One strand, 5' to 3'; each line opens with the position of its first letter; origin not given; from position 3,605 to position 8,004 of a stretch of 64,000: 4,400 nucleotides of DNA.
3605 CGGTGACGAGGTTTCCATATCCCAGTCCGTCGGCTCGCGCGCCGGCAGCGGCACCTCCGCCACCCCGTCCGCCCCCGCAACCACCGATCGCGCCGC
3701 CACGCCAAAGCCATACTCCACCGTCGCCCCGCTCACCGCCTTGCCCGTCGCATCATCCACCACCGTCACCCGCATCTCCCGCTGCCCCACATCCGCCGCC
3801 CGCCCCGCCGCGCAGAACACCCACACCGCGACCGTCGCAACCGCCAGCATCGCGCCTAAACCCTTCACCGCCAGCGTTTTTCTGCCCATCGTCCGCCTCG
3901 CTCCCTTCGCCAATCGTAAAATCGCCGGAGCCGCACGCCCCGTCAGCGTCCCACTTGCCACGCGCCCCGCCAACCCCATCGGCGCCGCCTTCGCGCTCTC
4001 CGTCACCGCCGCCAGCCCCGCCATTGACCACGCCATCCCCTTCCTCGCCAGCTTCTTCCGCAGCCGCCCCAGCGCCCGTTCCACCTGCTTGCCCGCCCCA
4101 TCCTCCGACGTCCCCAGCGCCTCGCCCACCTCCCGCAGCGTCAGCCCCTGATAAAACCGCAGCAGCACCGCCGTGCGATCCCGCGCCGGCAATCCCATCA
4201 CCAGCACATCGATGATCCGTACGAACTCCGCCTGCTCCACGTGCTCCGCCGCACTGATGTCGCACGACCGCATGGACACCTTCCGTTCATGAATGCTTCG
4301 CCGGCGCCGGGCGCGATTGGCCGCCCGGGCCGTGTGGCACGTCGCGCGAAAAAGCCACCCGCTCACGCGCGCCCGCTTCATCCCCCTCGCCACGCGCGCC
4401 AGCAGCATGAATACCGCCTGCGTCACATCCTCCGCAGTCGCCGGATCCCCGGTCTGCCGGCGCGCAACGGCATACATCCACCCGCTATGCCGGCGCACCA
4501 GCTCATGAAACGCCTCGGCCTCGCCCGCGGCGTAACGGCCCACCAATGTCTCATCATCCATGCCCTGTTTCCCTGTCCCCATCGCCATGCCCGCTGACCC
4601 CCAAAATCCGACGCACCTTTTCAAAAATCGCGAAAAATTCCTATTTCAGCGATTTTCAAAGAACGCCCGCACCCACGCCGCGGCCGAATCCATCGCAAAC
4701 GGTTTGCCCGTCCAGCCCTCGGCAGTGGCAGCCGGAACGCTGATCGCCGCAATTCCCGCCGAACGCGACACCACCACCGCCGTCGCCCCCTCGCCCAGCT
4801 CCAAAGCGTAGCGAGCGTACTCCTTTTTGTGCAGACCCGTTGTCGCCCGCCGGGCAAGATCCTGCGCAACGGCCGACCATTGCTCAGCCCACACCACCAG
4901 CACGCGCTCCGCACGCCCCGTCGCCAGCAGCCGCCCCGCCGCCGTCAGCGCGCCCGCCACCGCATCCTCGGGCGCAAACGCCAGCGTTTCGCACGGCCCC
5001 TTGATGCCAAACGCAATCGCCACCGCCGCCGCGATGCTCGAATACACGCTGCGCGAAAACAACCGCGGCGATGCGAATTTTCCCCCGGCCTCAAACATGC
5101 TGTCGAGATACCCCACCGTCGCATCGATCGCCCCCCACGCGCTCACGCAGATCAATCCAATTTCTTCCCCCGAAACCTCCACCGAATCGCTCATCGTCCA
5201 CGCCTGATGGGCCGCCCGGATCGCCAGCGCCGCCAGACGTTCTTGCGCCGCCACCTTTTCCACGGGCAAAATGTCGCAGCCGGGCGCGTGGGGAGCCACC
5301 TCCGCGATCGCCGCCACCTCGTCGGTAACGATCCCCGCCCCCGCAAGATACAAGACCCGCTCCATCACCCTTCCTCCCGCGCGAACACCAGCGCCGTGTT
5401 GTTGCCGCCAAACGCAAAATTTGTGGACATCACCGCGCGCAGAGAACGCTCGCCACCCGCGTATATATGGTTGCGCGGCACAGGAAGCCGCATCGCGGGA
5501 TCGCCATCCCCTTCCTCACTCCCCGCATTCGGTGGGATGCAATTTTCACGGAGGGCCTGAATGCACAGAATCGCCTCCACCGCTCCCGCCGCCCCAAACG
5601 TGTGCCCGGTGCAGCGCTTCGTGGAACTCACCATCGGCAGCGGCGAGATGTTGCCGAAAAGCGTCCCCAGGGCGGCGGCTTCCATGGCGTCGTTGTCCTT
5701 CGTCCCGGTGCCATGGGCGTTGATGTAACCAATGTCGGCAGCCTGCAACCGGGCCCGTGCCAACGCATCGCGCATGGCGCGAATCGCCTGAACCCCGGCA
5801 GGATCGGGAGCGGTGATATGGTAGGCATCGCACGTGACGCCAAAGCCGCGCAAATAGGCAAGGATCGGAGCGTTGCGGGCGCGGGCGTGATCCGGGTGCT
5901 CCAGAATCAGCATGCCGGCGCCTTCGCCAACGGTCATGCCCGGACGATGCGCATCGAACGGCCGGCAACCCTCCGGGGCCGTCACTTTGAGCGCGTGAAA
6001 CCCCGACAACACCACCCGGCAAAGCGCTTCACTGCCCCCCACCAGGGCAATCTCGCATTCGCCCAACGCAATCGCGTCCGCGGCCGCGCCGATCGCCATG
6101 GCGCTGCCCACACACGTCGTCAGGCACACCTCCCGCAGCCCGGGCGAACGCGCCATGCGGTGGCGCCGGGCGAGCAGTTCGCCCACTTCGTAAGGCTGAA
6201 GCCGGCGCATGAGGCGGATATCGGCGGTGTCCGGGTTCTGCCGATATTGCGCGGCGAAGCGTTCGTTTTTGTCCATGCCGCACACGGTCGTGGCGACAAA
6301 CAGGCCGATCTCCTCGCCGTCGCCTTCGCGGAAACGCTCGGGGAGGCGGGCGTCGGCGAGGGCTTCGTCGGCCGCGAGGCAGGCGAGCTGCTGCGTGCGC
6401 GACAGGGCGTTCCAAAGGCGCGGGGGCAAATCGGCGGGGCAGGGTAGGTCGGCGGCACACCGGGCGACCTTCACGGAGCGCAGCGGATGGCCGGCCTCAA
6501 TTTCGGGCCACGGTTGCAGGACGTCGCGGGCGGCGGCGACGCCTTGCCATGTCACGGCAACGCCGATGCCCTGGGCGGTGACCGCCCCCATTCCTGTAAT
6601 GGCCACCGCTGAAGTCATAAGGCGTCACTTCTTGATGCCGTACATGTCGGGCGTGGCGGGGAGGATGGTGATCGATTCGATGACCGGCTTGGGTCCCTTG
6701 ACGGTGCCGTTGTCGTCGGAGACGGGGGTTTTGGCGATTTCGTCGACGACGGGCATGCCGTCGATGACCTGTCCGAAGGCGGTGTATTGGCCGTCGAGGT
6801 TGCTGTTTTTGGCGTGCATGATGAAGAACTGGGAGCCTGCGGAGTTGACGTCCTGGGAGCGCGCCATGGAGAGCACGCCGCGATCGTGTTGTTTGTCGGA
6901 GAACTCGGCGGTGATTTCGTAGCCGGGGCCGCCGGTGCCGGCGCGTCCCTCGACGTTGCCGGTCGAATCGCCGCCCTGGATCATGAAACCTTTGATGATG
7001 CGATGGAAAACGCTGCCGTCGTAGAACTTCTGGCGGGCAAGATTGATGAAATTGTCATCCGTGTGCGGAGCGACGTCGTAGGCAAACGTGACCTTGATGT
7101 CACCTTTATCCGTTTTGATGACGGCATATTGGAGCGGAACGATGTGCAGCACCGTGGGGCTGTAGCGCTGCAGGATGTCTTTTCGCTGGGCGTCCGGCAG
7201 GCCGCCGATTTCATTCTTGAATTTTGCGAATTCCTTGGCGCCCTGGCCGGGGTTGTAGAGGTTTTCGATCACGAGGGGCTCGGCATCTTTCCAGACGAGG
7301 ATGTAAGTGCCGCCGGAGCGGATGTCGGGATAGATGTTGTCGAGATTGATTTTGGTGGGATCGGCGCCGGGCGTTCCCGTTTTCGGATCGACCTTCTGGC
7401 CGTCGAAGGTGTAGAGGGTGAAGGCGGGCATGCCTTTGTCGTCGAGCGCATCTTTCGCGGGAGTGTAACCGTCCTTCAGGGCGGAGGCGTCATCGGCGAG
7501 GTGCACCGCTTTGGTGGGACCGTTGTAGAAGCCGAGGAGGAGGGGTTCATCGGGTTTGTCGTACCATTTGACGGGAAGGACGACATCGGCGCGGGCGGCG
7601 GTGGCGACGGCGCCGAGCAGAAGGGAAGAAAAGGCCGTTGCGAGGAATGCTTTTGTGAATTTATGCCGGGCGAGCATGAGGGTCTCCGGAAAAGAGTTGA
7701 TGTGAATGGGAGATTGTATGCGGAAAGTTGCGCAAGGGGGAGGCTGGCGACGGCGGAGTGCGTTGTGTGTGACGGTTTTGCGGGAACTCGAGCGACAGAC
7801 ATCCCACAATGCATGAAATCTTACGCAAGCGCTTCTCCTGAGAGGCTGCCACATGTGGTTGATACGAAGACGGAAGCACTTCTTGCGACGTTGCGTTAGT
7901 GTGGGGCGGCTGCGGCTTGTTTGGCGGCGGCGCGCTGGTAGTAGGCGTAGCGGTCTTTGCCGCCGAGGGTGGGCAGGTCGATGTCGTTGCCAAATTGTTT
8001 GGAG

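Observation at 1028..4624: ECF sigma factor covalently fused to a membrane anchor, a large periplasmic region and a TlpA-type thioredoxin domain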

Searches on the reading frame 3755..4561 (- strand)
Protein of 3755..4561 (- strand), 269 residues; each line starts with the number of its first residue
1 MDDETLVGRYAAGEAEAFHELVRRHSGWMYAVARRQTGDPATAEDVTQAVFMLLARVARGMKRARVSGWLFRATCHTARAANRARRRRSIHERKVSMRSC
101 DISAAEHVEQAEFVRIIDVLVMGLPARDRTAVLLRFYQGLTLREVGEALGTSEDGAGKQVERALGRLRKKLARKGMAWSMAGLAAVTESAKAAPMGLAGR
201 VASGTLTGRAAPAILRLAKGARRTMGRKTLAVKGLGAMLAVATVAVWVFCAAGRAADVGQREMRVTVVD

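Call 37: find_homologous_proteins(query=window:3755-4561:-, max_evalue=1e-10)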
Query window:3755-4561:- (269 aa): 122 proteins with E <= 1e-10 among 8000 candidates; the best 120 are listed.
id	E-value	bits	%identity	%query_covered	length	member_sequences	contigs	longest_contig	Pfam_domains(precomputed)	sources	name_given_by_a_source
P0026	3.5e-33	133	44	75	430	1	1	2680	PF04542.21,PF08281.19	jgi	jgi:RNA polymerase sigma factor (sigma-70 family)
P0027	9.9e-33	132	41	91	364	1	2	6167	PF04545.23,PF04542.21,PF08281.19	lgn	-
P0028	2.2e-32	131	39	91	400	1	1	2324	PF04545.23,PF04542.21,PF08281.19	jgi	-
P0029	5.1e-32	130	43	77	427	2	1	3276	PF04545.23,PF04542.21,PF08281.19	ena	-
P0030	1.3e-31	128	42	75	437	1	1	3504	PF03544.20,PF04545.23,PF04542.21,PF08281.19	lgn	-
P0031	4.3e-31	127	43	68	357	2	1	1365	PF04545.23,PF04542.21,PF08281.19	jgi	-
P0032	1.3e-30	125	43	82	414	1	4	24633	PF19581.5,PF04545.23,PF04542.21,PF12681.14,PF08281.19,PF00903.32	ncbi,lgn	-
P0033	1.7e-30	125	42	80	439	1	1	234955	PF03544.20,PF04545.23,PF04542.21,PF08281.19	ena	-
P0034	3.7e-30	124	40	65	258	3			PF04545.23,PF04542.21,PF08281.19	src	-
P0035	3.9e-30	123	43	65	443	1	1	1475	PF03544.20,PF04545.23,PF04542.21,PF08281.19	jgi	jgi:RNA polymerase sigma factor (sigma-70 family)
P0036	6.7e-30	123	41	75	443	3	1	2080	PF04545.23,PF04542.21,PF08281.19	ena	-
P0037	9.7e-30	122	39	76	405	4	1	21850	PF04545.23,PF04542.21,PF08281.19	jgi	-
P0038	9.9e-30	122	42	75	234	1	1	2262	PF04545.23,PF04542.21,PF08281.19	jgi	jgi:RNA polymerase sigma factor (sigma-70 family)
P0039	1.0e-29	122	40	74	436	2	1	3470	PF04545.23,PF04542.21,PF08281.19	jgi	jgi:RNA polymerase sigma factor (sigma-70 family)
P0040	1.2e-29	122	46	65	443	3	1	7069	PF03544.20,PF04545.23,PF04542.21,PF08281.19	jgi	jgi:RNA polymerase sigma factor (sigma-70 family)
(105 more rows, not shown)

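Call 52: predict_structure(alignment_id=A1)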
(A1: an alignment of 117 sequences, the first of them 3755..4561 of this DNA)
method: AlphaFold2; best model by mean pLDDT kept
length: 269 residues; sequences in the alignment: 117
mean_pLDDT: 84.2   pTM: 0.74
mean pLDDT of the five models: 84.2, 82.4, 82.2, 81.5, 81.4
residues with pLDDT >= 90: 142; 70-90: 81; 50-70: 41; < 50: 5
segments of 3 or more residues with pLDDT < 50: 261-263
pLDDT, mean of each block of 10 residues (from residue 1): 93 96 95 93 96 93 85 94 93 75 66 89 94 92 95 97 95 86 75 84 84 82 75 63 74 55 50
secondary structure, 60 per line:
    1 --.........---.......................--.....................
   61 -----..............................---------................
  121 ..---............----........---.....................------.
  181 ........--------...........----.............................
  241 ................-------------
elements in order: H3-11 H15-37 H40-60 H66-95 H105-122 H126-137 H142-149 H153-173 H180-188 H197-207 H212-256

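Call 54: fold_search(model_id=the predicted structure, library=pdb)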
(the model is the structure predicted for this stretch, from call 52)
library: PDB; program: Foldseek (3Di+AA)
matches with E <= 10: 342; with E <= 0.001: 9
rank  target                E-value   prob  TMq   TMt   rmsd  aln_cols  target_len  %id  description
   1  5wuq_A                1.8e-05  1.00  0.29  0.47   9.6       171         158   20  Crystal structure of SigW in complex with its anti-sigma RsiW, a zinc binding form (released 2017-03-29)
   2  5wur_A                2.0e-05  1.00  0.29  0.48   9.6       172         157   20  Crystal structure of SigW in complex with its anti-sigma RsiW, an oxdized form (released 2017-03-29)
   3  5wuq_B                2.1e-05  1.00  0.31  0.51  10.2       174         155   21  Crystal structure of SigW in complex with its anti-sigma RsiW, a zinc binding form (released 2017-03-29)
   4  9m9e_F                1.9e-04  1.00  0.25  0.37  22.2       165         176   27  Structural Basis of Pausing During Transcription Initiation in Mycobacterium tuberculosis (released 2026-01-14)
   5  8z6g_B                3.0e-04  1.00  0.26  0.40  11.8       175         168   22  the AlgU-MucAcyto complex structure in Pseudomonas aeruginosa (released 2024-05-08)
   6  9m98_F                3.3e-04  1.00  0.21  0.34  27.7       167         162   24  Structural Basis of Pausing During Transcription Initiation in Mycobacterium tuberculosis (released 2026-01-14)
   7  4cxf_A                4.4e-04  1.00  0.32  0.53   7.2       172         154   22  Structure of CnrH in complex with the cytosolic domain of CnrY (released 2014-04-30)
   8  6dv9_F                5.5e-04  1.00  0.27  0.41  26.6       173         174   23  Crystal structure of Mycobacterium tuberculosis transcription initiation complex(ECF sigma factor L) containing 5nt RN (released 2019-02-20)
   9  8z6g_D                6.0e-04  1.00  0.27  0.43  11.6       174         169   23  the AlgU-MucAcyto complex structure in Pseudomonas aeruginosa (released 2024-05-08)
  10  6in7_B                1.1e-03  1.00  0.29  0.44  11.3       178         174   26  Crystal structure of AlgU in complex with MucA(cyto) (released 2019-07-24)
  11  9m9d_F                2.0e-03  1.00  0.23  0.38  27.8       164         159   27  Structural Basis of Pausing During Transcription Initiation in Mycobacterium tuberculosis (released 2026-01-14)
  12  6jbq_F                2.3e-03  1.00  0.32  0.45  28.0       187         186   22  CryoEM structure of Escherichia coli sigmaE transcription initiation complex containing 5nt of RNA (released 2019-05-29)
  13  6kon_F                2.4e-03  1.00  0.22  0.31  27.8       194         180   20  Mycobacterium tuberculosis initial transcription complex comprising sigma H and 5'-OH RNA of 5 nt (released 2020-03-11)
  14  5uxx_C                2.5e-03  1.00  0.28  0.42  10.4       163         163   18  Co-crystal structure of the sigma factor RpoE in complex with the anti-sigma factor NepR from Bartonella quintana (released 2018-02-28)
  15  4nqw_A                3.0e-03  1.00  0.29  0.49  15.1       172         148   22  Structure of Mycobacterium tuberculosis extracytoplasmic function sigma factor SigK in complex with the cytosolic doma (released 2014-01-22)
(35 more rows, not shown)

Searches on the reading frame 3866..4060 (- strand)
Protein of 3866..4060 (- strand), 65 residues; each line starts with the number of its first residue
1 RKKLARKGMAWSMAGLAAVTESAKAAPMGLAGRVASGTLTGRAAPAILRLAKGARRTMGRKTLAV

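Call 79: search_solved_structures(query=A3, max_evalue=10, show_alignments=0)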
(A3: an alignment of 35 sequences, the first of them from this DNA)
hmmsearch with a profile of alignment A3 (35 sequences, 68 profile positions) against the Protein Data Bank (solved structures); distinct sequences matched with E-value up to 10: 0.

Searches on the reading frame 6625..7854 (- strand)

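Call 20: search_protein_families(library=pfam, proteins=[window:6625-7854:-], max_evalue=0.001)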
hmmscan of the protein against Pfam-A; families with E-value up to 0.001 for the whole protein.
window:6625-7854:- (409 aa): 1 family
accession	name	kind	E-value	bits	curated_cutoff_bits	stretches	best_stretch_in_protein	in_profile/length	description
PF00160.26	Pro_isomerase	-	9.4e-46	156.4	21.7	1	244-386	2-150/159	Cyclophilin type peptidyl-prolyl cis-trans isomerase/CLD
